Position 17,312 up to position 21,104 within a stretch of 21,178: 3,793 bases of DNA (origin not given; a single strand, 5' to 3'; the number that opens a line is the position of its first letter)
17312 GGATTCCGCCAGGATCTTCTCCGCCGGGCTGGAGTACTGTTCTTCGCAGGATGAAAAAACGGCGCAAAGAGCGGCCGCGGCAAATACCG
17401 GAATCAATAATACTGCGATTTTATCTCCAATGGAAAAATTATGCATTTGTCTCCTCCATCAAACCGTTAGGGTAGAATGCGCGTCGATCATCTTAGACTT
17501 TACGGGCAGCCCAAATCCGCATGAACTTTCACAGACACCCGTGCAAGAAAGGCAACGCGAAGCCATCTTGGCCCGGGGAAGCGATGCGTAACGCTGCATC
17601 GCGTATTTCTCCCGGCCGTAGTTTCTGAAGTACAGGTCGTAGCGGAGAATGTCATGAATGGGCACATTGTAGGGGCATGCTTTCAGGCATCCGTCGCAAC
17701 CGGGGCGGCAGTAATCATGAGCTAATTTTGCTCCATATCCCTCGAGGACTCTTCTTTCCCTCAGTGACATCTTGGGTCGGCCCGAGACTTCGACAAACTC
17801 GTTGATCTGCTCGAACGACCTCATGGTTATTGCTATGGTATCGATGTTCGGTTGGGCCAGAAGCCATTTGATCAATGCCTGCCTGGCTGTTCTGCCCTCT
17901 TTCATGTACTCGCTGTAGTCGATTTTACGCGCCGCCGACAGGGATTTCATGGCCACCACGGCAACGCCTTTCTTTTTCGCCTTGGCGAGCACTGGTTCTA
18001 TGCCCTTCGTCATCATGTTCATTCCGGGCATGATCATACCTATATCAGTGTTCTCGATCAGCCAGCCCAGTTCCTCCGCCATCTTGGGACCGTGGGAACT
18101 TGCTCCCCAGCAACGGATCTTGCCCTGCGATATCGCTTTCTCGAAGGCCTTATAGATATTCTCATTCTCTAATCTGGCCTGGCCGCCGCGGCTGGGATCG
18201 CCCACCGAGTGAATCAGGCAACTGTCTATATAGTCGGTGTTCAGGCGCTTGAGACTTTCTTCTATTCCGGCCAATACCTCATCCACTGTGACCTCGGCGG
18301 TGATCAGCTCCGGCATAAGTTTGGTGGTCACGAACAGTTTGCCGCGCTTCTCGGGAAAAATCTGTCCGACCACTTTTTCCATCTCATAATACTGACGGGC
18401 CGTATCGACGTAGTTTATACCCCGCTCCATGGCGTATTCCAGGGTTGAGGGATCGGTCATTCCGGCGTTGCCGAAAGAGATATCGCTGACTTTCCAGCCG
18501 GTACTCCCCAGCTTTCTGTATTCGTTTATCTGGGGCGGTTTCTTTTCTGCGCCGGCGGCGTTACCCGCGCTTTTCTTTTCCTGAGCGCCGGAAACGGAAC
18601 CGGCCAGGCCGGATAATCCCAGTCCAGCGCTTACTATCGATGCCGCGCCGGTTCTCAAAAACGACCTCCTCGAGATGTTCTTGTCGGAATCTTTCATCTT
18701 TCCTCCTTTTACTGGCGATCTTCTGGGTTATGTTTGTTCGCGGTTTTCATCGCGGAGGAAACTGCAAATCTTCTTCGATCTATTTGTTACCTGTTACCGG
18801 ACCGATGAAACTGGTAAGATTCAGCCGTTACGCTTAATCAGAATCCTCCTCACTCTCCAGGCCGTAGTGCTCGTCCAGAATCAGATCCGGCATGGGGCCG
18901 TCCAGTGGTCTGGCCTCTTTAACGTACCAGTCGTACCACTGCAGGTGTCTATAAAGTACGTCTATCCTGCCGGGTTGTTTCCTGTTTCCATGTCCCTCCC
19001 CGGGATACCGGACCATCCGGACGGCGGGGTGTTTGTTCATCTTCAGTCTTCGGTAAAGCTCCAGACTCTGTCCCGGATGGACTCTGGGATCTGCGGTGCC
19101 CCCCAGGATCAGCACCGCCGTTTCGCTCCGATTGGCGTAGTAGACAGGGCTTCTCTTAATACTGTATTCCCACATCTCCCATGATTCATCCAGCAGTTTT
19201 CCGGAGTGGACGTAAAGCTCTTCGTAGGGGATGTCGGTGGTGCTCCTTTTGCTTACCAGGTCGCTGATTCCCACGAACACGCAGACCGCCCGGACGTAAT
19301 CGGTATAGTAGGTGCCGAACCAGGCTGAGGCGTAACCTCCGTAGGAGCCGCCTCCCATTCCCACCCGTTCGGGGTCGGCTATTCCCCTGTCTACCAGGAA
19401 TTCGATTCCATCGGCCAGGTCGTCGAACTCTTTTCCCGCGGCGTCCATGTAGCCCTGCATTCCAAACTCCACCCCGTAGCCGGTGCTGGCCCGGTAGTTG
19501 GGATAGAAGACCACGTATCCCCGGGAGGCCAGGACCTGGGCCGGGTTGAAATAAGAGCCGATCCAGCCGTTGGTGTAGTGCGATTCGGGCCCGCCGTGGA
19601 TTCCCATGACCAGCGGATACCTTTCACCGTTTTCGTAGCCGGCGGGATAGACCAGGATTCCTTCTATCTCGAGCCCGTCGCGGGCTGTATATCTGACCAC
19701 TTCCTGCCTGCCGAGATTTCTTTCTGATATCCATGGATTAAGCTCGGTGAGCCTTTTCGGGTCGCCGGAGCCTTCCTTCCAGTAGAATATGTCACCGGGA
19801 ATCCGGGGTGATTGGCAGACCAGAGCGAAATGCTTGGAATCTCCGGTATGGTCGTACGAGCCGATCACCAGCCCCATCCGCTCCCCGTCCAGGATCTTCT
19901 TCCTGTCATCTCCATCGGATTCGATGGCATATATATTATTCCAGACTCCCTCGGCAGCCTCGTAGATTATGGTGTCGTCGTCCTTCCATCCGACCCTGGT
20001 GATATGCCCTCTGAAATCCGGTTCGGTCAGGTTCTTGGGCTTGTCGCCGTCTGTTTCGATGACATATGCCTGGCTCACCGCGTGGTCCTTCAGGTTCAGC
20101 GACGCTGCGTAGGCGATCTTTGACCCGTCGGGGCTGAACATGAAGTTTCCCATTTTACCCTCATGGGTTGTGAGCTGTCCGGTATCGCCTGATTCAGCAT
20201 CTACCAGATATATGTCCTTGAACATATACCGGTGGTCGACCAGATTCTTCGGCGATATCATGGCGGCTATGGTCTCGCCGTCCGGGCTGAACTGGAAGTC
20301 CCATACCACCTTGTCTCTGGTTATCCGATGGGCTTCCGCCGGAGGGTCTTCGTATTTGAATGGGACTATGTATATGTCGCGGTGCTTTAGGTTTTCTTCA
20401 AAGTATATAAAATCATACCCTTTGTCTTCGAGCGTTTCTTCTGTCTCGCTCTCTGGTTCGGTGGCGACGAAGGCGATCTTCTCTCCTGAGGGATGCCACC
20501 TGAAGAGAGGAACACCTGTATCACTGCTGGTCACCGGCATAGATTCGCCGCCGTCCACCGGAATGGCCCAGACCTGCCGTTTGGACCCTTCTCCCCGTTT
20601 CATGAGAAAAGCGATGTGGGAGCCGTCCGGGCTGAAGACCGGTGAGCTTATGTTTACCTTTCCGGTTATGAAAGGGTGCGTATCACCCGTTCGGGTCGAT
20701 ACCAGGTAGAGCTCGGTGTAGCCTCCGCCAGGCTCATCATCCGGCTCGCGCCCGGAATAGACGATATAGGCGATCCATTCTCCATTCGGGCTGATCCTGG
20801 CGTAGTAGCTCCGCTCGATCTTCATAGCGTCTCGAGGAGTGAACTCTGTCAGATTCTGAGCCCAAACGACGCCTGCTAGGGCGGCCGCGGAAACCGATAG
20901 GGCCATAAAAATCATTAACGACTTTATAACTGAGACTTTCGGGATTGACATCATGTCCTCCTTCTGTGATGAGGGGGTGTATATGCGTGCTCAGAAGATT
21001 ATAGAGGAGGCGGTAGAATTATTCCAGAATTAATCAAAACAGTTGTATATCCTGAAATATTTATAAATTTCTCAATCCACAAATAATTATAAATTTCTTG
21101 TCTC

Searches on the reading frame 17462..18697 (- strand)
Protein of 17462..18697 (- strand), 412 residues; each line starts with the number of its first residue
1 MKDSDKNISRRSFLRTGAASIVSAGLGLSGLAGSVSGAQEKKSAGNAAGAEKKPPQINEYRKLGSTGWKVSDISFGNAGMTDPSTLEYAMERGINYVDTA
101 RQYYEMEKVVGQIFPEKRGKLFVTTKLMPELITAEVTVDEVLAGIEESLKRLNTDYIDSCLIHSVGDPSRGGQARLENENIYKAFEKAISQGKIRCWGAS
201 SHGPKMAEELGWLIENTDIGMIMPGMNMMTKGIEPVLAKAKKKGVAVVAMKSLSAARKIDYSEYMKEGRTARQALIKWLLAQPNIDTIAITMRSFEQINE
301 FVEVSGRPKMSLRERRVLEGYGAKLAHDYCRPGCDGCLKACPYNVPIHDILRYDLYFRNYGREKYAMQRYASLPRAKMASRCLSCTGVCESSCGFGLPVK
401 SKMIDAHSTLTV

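Call 28: search_protein_families(library=pfam, proteins=[window:17462-18697:-], max_evalue=0.001)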
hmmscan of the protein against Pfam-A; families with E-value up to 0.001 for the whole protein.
window:17462-18697:- (412 aa): 2 families
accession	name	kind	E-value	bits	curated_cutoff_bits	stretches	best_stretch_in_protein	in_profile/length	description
PF00248.27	Aldo_ket_red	-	3e-29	102.4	24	1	85-254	24-193/291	Aldo/keto reductase family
PF13237.11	Fer4_10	-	0.00052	20.3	25.5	1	328-393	7-52/53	4Fe-4S dicluster domain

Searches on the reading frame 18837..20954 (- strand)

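Call 7: search_protein_families(library=pfam, proteins=[window:18837-20954:-], max_evalue=1)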
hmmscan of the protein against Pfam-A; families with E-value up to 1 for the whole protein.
window:18837-20954:- (706 aa): 15 families
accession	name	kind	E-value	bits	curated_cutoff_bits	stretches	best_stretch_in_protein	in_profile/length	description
PF00326.27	Peptidase_S9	-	1.9e-42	145.6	22.6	1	471-679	6-211/213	Prolyl oligopeptidase family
PF07676.18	PD40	-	1.6e-16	60.2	20.9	2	259-283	2-26/38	WD40-like Beta Propeller Repeat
PF20434.5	BD-FAE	-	2.3e-11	44.1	26.8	1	442-637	9-215/215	BD-FAE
PF00930.27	DPPIV_N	-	2.5e-09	36.8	22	1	244-288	21-65/354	Dipeptidyl peptidase IV (DPP IV) N-terminal region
PF02129.25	Peptidase_S15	-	9.7e-08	32.5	23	1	464-568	36-134/262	X-Pro dipeptidyl-peptidase (S15 family)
PF00561.26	Abhydrolase_1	-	1.4e-05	25.4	25.8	2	588-655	176-238/245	alpha/beta hydrolase fold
PF12146.15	Hydrolase_4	-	1.4e-05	25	27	1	465-558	17-105/239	Serine aminopeptidase, S33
PF25174.1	Beta-prop_THOC3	-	3.6e-05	23.4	305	1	248-331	71-145/272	THOC3 beta-propeller domain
PF01738.24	DLH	-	6.5e-05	23.1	21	1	473-656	35-187/217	Dienelactone hydrolase family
PF02897.21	Peptidase_S9_N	-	0.0005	19.4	24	1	267-333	125-188/414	Prolyl oligopeptidase, N-terminal beta-propeller domain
PF08840.17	BAAT_C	-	0.00092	19.7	20.9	1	515-655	8-158/210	BAAT / Acyl-CoA thioester hydrolase C terminal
PF00400.38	WD40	-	0.0069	17.4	27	0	214-230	12-27/39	WD domain, G-beta repeat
PF08386.16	Abhydrolase_4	-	0.06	13.9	21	1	594-657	17-75/103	TAP-like protein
PF10647.15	Gmad1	-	0.16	12.2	20.5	0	97-138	20-59/251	Lipoprotein LpqB beta-propeller domain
PF04762.18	Beta-prop_ELP1_1st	-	0.27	10.5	26.8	1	151-196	262-298/359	ELP1 first N-terminal beta-propeller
